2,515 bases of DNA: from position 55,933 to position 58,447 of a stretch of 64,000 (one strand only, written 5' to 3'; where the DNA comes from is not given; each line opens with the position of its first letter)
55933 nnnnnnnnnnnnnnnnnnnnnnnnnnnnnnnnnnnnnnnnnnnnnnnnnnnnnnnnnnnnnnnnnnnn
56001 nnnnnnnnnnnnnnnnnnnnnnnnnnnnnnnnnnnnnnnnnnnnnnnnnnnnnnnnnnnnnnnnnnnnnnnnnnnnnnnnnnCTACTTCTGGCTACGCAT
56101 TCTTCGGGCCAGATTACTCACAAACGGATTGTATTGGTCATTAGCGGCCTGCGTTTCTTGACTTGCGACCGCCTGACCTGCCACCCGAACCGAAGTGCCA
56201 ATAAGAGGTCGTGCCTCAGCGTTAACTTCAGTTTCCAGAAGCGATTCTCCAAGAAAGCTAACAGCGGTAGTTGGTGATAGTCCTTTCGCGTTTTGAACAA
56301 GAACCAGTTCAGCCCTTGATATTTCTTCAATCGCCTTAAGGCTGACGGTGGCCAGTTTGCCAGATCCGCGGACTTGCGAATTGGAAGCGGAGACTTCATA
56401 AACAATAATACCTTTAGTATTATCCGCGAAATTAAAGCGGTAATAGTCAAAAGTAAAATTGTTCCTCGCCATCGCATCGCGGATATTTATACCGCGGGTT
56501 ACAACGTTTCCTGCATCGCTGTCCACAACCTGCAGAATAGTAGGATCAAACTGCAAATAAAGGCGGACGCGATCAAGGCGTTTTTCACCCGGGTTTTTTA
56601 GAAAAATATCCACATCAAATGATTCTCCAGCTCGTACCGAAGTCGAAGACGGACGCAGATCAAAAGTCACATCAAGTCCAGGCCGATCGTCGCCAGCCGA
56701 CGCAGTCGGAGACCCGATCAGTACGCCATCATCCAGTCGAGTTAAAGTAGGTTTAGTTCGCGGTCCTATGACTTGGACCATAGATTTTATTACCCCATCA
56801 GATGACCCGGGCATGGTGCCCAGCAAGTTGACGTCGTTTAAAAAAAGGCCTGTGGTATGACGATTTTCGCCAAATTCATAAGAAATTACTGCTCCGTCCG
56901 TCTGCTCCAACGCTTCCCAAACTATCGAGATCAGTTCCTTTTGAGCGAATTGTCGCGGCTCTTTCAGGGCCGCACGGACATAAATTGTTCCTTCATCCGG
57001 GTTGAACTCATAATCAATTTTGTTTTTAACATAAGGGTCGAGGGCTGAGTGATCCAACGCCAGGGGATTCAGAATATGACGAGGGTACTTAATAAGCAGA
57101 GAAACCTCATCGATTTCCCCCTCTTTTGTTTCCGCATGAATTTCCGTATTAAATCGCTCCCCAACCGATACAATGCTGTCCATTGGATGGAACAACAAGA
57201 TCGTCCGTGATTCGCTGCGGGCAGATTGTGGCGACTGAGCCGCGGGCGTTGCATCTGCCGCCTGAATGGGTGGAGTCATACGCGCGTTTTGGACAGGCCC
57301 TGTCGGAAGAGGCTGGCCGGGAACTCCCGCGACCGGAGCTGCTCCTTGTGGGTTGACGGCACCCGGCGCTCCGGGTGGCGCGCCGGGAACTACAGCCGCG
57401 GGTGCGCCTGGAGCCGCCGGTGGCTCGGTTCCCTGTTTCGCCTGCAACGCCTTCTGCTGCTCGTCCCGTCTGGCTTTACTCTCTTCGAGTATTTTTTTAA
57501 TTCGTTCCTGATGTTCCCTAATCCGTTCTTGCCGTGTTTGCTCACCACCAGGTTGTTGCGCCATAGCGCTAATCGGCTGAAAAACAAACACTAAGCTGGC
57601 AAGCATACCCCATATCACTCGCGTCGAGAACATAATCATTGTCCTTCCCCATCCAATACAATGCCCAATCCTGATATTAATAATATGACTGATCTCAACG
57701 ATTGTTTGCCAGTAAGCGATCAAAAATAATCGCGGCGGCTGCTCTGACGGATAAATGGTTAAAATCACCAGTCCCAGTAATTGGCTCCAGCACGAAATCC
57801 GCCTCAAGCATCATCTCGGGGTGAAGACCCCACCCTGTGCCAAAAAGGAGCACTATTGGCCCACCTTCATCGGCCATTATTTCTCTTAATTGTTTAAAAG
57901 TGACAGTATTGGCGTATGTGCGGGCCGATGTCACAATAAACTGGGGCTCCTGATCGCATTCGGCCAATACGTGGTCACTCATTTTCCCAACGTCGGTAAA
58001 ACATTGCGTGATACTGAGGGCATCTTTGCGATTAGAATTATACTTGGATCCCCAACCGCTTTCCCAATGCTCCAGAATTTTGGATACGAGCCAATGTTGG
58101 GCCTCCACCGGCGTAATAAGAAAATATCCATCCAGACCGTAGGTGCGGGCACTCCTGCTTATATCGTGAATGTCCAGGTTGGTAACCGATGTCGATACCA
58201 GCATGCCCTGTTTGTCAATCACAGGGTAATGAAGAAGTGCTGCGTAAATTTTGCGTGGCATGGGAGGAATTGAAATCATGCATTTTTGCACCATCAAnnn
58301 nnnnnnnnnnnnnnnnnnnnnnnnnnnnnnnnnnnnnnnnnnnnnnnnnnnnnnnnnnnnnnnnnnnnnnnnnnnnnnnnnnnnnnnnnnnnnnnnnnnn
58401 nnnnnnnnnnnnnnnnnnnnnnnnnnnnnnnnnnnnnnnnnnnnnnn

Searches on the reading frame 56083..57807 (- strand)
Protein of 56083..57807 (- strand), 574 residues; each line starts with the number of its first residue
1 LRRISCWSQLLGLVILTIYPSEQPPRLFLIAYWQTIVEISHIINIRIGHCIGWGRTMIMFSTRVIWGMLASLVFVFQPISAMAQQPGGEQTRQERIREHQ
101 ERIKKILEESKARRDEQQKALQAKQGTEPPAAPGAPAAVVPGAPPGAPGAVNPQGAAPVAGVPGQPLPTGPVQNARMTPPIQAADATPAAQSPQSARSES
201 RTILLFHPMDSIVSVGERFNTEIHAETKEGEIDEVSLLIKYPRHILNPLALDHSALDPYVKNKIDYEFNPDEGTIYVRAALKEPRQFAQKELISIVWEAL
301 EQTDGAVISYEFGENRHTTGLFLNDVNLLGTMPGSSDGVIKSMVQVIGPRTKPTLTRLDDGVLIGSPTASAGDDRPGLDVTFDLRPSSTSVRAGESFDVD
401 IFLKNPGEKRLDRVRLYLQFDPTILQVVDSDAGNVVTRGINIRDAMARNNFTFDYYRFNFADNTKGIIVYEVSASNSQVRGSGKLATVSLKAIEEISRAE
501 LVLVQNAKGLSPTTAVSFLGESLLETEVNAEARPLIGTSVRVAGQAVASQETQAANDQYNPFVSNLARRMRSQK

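Call 5: search_protein_families(library=pfam, proteins=[window:56083-57807:-], max_evalue=0.01)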
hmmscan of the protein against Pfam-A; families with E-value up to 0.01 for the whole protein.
window:56083-57807:- (574 aa): 1 family
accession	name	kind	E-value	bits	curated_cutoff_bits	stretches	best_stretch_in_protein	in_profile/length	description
PF00963.24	Cohesin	-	1.1e-06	29.3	24.1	1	388-498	7-107/139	Cohesin domain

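Call 22: search_protein_families(library=ncbifam, proteins=[window:56083-57639:-], max_evalue=1)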
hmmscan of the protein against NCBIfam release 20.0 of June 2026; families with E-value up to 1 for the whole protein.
window:56083-57639:- (518 aa): 1 family
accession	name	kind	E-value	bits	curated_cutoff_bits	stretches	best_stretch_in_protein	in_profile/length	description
NF053652.1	BtArabpyrBAD1528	equivalog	0.094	10.7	1100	1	408-496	92-183/730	beta-L-arabinopyranosidase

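Call 28: find_homologous_proteins(query=window:56086-57639:-, max_evalue=0.001)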
Query window:56086-57639:- (518 aa): 26 proteins with E <= 0.001 among 8000 candidates.
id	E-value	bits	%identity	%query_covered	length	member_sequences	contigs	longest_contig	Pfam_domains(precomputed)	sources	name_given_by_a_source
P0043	0.0e+0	1135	100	100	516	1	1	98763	PF00963.25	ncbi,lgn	-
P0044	3.3e-250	849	75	100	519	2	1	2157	PF00963.25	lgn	-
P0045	8.6e-247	837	73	99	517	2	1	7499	PF00963.25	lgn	-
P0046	5.2e-206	703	66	79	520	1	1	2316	PF00963.25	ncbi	-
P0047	2.8e-196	671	62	97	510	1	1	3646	PF00963.25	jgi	jgi:hypothetical protein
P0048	5.0e-191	654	62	95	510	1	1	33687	PF00963.25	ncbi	-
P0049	2.4e-190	651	60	98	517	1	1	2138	PF00963.25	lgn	-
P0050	9.4e-188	643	59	99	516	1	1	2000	PF00963.25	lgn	-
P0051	3.6e-187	641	61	94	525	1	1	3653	PF00963.25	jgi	jgi:hypothetical protein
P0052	3.6e-185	634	60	93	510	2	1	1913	PF00963.25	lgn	-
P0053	6.4e-184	630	59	97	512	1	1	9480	PF00963.25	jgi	-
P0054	1.1e-180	620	58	98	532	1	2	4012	PF00963.25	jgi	-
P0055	7.0e-180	617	57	99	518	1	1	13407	PF00963.25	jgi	-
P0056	1.1e-179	616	59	93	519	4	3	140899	PF00963.25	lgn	-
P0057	1.4e-178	613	55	98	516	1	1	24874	PF00963.25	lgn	-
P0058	4.6e-177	608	56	93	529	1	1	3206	PF00963.25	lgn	-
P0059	1.3e-176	606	59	94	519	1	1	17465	PF00963.25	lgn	-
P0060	3.1e-163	562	56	94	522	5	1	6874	PF00963.25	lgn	-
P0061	3.7e-109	384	47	69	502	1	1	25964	PF00963.25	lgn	-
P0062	2.2e-108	381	43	92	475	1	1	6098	PF00963.25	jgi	-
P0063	5.5e-103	363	43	84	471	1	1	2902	PF00963.25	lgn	-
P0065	1.2e-99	352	41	92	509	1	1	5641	PF00963.25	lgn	-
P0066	4.9e-97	344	43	86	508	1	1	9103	PF00963.25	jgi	jgi:hypothetical protein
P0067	2.1e-75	272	35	91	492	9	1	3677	PF00963.25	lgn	-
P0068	2.3e-25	107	30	57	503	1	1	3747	PF00963.25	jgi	-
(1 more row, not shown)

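Call 40: predict_structure(alignment_id=A3)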
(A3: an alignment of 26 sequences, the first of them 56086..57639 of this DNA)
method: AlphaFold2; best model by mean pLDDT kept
length: 518 residues; sequences in the alignment: 26
mean_pLDDT: 71.3   pTM: 0.37
mean pLDDT of the five models: 71.3, 71.1, 70.0, 69.9, 68.5
residues with pLDDT >= 90: 106; 70-90: 213; 50-70: 74; < 50: 125
segments of 3 or more residues with pLDDT < 50: 1-3, 20-33, 69-142, 306-320, 490-501
pLDDT, mean of each block of 10 residues (from residue 1): 61 63 39 60 85 85 65 36 34 32 34 35 40 42 72 85 92 88 92 93 93 91 94 93 87 84 89 74 84 57 47 43 82 84 89 87 91 65 58 72 86 86 81 88 86 86 82 79 74 39 60 62
secondary structure, 60 per line:
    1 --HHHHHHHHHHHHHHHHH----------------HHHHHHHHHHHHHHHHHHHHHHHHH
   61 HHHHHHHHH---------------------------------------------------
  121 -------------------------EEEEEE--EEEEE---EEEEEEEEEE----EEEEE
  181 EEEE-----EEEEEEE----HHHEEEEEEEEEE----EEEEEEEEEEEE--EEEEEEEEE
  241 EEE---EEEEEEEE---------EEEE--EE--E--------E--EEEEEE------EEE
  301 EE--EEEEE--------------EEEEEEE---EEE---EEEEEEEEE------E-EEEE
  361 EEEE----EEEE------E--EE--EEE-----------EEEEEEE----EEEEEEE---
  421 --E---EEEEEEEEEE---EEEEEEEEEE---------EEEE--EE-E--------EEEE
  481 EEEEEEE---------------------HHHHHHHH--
elements in order: H3-19 H36-69 E146-151 E154-158 E162-171 E176-184 E190-196 E204-213 E218-229 E232-243 E247-254 E264-267 E286-291 E298-302 E305-309 E324-330 E334-336 E340-348 E357-364 E369-372 E386-388 E400-406 E411-417 E427-436 E440-449 E459-462 E477-487 H509-516

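Call 43: fold_search(model_id=the predicted structure, library=pdb)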
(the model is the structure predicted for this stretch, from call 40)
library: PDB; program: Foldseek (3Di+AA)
matches with E <= 10: 1989; with E <= 0.001: 1205
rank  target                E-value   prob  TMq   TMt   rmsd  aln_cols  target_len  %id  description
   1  3l8q_A                1.1e-14  1.00  0.24  0.36  20.4       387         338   13  Structure analysis of the type II cohesin dyad from the adaptor ScaA scaffoldin of Acetivibrio cellulolyticus (released 2010-05-05)
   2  3l8q_D                3.8e-14  1.00  0.24  0.36  20.4       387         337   13  Structure analysis of the type II cohesin dyad from the adaptor ScaA scaffoldin of Acetivibrio cellulolyticus (released 2010-05-05)
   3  3l8q_C                1.0e-13  1.00  0.24  0.36  20.0       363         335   13  Structure analysis of the type II cohesin dyad from the adaptor ScaA scaffoldin of Acetivibrio cellulolyticus (released 2010-05-05)
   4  3l8q_B                1.1e-13  1.00  0.24  0.35  20.3       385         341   13  Structure analysis of the type II cohesin dyad from the adaptor ScaA scaffoldin of Acetivibrio cellulolyticus (released 2010-05-05)
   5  4tsh_B                6.6e-09  1.00  0.21  0.22  21.7       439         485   11  A Novel Protein Fold Forms an Intramolecular Lock to Stabilize the Tertiary Structure of Streptococcus mutans Adhesin  (released 2014-10-22)
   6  6avu_A                2.8e-08  1.00  0.20  0.14  13.2       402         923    8  Human alpha-V beta-3 Integrin (open conformation) in complex with the therapeutic antibody LM609 (released 2017-11-01)
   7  8xez_A                3.9e-08  1.00  0.20  0.13  12.9       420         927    9  Cryo-EM structure of integrin ITGAV/ITGB3 complex, conformation 5 (released 2024-12-18)
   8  3fcs_A                3.9e-08  1.00  0.19  0.13  14.6       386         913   10  Structure of complete ectodomain of integrin aIIBb3 (released 2009-01-20)
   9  2w1n                  5.6e-08  1.00  0.20  0.42  16.0       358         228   10  cohesin and fibronectin type-III double module construct from the Clostridium perfringens glycoside hydrolase GH84C (released 2009-02-03)
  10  1jv2_A                6.9e-08  1.00  0.18  0.12  14.0       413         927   10  CRYSTAL STRUCTURE OF THE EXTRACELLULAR SEGMENT OF INTEGRIN ALPHAVBETA3 (released 2001-10-17)
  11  3ije_A                7.3e-08  1.00  0.19  0.12  22.1       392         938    8  Crystal structure of the complete integrin alhaVbeta3 ectodomain plus an Alpha/beta transmembrane fragment (released 2009-09-29)
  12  4g1m_A                7.3e-08  1.00  0.20  0.13  14.8       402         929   10  Re-refinement of alpha V beta 3 structure (released 2012-12-12)
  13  4fl4_L                7.7e-08  1.00  0.21  0.33  14.8       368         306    9  Scaffoldin conformation and dynamics revealed by a ternary complex from the Clostridium thermocellum cellulosome (released 2012-06-27)
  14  6avq_A                9.0e-08  1.00  0.19  0.13  13.6       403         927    8  The Therapeutic Antibody LM609 Selectively Inhibits Ligand Binding to Human alpha-V beta-3 Integrin via Steric Hindran (released 2017-11-01)
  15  9iuj_A                1.3e-07  1.00  0.17  0.13  18.6       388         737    8  Integrin alpha-v beta-3 in complex with rhodostomin (released 2025-07-30)
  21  4fl4_I                2.6e-07  1.00  0.22  0.35  13.4       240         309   11  Scaffoldin conformation and dynamics revealed by a ternary complex from the Clostridium thermocellum cellulosome (released 2012-06-27)
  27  4fl4_C                3.9e-07  1.00  0.21  0.34  16.6       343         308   10  Scaffoldin conformation and dynamics revealed by a ternary complex from the Clostridium thermocellum cellulosome (released 2012-06-27)
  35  3fnk_A                6.5e-07  1.00  0.24  0.67   3.3       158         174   13  Crystal structure of the second type II cohesin module from the cellulosomal adaptor ScaA scaffoldin of Acetivibrio ce (released 2009-06-23)
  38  5k39_A                8.1e-07  1.00  0.26  0.72   4.7       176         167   16  THE TYPE II COHESIN DOCKERIN COMPLEX FROM CLOSTRIDIUM THERMOCELLUM (released 2017-03-29)
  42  3fnk_C                9.0e-07  1.00  0.24  0.66   6.5       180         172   13  Crystal structure of the second type II cohesin module from the cellulosomal adaptor ScaA scaffoldin of Acetivibrio ce (released 2009-06-23)
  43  4fl4_B                9.4e-07  1.00  0.25  0.70   4.9       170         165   16  Scaffoldin conformation and dynamics revealed by a ternary complex from the Clostridium thermocellum cellulosome (released 2012-06-27)
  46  4fl4_K                1.3e-06  1.00  0.24  0.68   5.1       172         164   15  Scaffoldin conformation and dynamics revealed by a ternary complex from the Clostridium thermocellum cellulosome (released 2012-06-27)
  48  1qzn                  1.4e-06  1.00  0.25  0.70   4.3       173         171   16  Crystal Structure Analysis of a type II cohesin domain from the cellulosome of Acetivibrio cellulolyticus (released 2004-09-21)
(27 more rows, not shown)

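Call 51: find_encoding_contigs(protein=P0068, flank=4000, max_places=2)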
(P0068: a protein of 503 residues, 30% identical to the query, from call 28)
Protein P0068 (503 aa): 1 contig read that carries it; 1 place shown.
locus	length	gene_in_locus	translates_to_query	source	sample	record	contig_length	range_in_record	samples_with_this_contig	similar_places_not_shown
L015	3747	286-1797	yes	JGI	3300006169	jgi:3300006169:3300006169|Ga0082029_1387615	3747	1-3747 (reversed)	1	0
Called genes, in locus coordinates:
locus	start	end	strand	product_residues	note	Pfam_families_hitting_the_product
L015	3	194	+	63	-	?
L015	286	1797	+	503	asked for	PF00963:Cohesin (faint)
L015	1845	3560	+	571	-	PF01432:Peptidase_M3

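Call 52: find_encoding_contigs(protein=P0067, flank=4000, max_places=2)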
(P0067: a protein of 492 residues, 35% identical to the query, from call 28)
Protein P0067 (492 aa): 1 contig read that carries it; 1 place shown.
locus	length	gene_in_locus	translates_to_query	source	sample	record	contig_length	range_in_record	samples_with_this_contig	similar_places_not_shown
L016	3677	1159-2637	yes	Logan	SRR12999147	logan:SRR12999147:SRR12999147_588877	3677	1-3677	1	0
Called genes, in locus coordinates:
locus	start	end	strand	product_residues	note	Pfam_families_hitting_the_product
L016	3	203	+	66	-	?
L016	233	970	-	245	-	PF13489:Methyltransf_23, PF13847:Methyltransf_31, PF08241:Methyltransf_11, PF08242:Methyltransf_12, PF13649:Methyltransf_25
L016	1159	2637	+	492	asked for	PF00963:Cohesin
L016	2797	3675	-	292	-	?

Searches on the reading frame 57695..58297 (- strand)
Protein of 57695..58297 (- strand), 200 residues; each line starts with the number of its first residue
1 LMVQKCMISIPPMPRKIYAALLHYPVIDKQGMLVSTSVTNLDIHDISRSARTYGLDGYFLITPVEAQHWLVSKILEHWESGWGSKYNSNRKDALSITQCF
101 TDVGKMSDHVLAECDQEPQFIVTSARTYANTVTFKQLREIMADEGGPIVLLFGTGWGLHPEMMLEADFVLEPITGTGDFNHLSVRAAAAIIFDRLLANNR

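Call 5: search_protein_families(library=pfam, proteins=[window:57695-58297:-], max_evalue=0.01)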
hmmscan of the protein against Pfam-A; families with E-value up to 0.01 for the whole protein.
window:57695-58297:- (200 aa): 1 family
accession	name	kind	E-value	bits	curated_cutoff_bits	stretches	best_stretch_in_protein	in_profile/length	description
PF09936.14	Methyltrn_RNA_4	-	1.2e-72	244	22.6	1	16-196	1-181/182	SAM-dependent RNA methyltransferase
